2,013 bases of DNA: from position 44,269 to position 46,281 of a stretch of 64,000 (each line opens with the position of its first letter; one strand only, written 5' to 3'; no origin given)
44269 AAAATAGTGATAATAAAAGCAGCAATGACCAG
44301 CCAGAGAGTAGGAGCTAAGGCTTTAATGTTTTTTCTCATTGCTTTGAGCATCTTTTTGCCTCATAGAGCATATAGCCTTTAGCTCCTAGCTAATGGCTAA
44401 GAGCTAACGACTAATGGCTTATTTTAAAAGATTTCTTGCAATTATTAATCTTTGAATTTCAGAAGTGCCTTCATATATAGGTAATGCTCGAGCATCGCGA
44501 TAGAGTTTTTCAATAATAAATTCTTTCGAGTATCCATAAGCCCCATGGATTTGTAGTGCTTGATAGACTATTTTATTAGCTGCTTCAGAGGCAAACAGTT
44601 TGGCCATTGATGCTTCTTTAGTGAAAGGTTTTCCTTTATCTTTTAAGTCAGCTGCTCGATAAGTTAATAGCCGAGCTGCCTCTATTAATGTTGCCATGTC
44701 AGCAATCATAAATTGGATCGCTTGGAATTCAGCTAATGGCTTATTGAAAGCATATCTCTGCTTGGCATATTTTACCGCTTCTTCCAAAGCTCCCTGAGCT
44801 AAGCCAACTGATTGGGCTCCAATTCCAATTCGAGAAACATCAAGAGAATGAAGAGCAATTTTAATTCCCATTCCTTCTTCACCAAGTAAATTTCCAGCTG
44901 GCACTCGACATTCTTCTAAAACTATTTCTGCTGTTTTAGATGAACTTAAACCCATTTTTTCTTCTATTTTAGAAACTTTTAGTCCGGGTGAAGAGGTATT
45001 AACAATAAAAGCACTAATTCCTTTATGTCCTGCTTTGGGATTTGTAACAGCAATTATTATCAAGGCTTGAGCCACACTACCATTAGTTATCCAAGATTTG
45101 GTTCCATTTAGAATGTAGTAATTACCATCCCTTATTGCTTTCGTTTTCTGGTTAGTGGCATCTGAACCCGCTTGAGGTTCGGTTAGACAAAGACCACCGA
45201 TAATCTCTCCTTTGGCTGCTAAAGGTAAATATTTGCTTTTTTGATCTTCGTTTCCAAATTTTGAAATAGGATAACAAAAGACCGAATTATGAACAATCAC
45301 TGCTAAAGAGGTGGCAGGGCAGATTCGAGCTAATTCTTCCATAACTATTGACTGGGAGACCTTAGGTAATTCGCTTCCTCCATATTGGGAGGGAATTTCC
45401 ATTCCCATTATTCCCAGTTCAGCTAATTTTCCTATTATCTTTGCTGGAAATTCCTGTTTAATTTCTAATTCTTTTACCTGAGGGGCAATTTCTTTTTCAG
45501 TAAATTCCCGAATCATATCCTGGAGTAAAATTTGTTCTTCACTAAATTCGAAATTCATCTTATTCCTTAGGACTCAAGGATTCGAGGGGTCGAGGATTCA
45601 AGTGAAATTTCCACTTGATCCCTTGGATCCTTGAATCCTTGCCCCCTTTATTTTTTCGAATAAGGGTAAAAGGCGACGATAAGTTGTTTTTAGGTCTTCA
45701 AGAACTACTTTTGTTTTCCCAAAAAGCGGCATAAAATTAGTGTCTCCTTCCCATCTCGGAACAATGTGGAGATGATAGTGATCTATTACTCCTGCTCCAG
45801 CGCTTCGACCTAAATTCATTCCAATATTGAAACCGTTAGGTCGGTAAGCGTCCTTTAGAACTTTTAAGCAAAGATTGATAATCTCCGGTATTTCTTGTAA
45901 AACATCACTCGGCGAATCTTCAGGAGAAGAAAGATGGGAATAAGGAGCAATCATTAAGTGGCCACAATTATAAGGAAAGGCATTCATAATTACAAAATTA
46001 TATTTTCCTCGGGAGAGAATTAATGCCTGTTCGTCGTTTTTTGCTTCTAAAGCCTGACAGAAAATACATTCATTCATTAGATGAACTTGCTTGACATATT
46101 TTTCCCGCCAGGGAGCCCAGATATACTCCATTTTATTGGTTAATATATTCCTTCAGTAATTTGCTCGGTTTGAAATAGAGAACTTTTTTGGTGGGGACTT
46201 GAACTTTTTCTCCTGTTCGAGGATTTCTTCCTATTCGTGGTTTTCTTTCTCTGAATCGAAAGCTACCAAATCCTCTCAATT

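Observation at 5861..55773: A mosaic of stuttered words, long hairpins and mini-palindromes fills at least 12 intergenic gaps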

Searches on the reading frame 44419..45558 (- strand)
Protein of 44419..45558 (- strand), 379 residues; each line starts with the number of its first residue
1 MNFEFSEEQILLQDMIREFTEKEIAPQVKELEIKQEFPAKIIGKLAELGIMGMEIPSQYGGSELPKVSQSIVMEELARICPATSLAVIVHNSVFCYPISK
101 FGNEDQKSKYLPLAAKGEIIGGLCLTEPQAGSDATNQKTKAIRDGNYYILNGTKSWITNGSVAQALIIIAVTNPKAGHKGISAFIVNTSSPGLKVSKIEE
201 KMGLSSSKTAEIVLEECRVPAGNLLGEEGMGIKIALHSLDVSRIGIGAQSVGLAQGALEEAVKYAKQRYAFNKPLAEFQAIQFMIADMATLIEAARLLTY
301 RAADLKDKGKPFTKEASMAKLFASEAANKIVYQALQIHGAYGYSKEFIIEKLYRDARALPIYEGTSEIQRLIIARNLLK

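Call 8: search_protein_families(library=ncbifam, proteins=[window:44419-45558:-])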
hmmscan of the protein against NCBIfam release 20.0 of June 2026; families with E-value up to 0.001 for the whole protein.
window:44419-45558:- (379 aa): 23 families
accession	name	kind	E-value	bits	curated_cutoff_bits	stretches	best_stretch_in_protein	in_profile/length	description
NF042972.1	AcrlCoAredClosAcrC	equivalog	2.1e-144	480.9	640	1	1-379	1-378/378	acryloyl-CoA reductase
NF043006.1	CyhCrbnylCoADH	equivalog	1.4e-108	363.3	650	1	6-378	5-376/380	cyclohexane-1-carbonyl-CoA dehydrogenase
NF045552.1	GlutCoADH_Des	equivalog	8.7e-102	341.2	470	1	1-376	1-378/387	glutaryl-CoA dehydrogenase Acd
NF058590.1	AcCoDHFadEBacil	equivalog_domain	9.7e-101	338.1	600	1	4-379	20-412/586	acyl-CoA dehydrogenase FadE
NF042439.1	SulpropCoADesulf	equivalog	4.3e-91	305.5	600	1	14-378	2-371/379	3-sulfinopropanoyl-CoA desulfinase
NF045652.1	ProlPCPDhRedW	equivalog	1.4e-86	290.6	650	1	12-377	7-373/376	L-prolyl-[peptidyl-carrier protein] dehydrogenase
NF053553.1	prodigi_MBC_PigA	equivalog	9.4e-81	271.8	500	1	1-377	1-379/381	prodigiosin MBC biosynthesis dehydrogenase PigA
NF008997.0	PRK12341.1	equivalog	7.5e-78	262.2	537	1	1-379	1-378/382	acyl-CoA dehydrogenase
TIGR03207.1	cyc_hxne_CoA_dh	equivalog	6.9e-70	235.6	575.35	1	6-376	2-370/372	cyclohexanecarboxyl-CoA dehydrogenase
NF002885.1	PRK03354.1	equivalog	1.5e-59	201.9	540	1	1-379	1-375/378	crotonobetainyl-CoA dehydrogenase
NF052270.1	Staph_DH_FadE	equivalog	1.2e-51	175.8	600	1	7-377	23-393/400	acyl-CoA dehydrogenase FadE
NF007000.1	PRK09463.1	subfamily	1.3e-33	116.3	600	1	25-342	59-397/726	acyl-CoA dehydrogenase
TIGR03204.1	pimC_large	equivalog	2.4e-33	115.6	623.85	1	3-378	2-393/395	pimeloyl-CoA dehydrogenase large subunit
NF049984.1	Rv1679_FadE16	equivalog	4.1e-33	115.1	600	1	28-365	16-353/371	Rv1679 family acyl-CoA dehydrogenase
TIGR03203.1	pimD_small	equivalog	1.9e-30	106.2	652.7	1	2-354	1-353/378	pimeloyl-CoA dehydrogenase small subunit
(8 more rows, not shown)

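Call 9: find_encoding_contigs(protein=window:44419-45558:-, flank=10000, max_places=6)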
Protein window:44419-45558:- (379 aa): 1 contig read that carries it; 1 place shown.
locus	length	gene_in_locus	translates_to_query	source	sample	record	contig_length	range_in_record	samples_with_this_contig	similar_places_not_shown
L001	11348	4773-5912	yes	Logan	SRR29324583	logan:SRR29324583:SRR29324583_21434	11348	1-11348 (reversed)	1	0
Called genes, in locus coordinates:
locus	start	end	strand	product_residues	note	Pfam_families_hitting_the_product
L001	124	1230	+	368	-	PF00155:Aminotran_1_2, PF04864:Alliinase_C (weak)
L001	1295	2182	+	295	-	PF02401:LYTB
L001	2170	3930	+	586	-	PF00575:S1 (weak), PF00575:S1, PF23459:S1_RRP5 (weak), PF00575:S1, PF23459:S1_RRP5 (weak), PF00575:S1, PF23459:S1_RRP5, PF00575:S1, +4 more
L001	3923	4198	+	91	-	PF00216:Bac_DNA_binding, PF18175:HU-CCDC81_bac_2 (weak)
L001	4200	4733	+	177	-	PF04677:CwfJ_C_1 (weak), PF01230:HIT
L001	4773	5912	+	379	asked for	PF02771:Acyl-CoA_dh_N, PF02770:Acyl-CoA_dh_M, PF00441:Acyl-CoA_dh_1, PF08028:Acyl-CoA_dh_2, PF22924:ACOX_C_alpha1 (weak)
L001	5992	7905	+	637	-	PF13623:SurA_N_2, PF13624:SurA_N_3, PF09312:SurA_N (weak), PF13145:Rotamase_2, PF13616:Rotamase_3, PF00639:Rotamase, PF13145:Rotamase_2 (weak)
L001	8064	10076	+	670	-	PF03169:OPT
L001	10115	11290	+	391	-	PF00557:Peptidase_M24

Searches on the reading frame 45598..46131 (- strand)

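Call 8: search_protein_families(library=ncbifam, proteins=[window:45598-46131:-])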
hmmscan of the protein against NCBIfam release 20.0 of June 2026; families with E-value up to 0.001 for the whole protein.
window:45598-46131:- (177 aa): 2 families
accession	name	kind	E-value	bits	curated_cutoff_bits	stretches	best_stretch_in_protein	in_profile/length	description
NF052622.1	ATPAdlTfActino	equivalog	2.7e-39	134.5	290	1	2-154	13-169/176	ATP adenylyltransferase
NF045834.1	M_plasma_HinT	exception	5.4e-05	24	130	1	35-125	11-100/102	histidine triad protein HinT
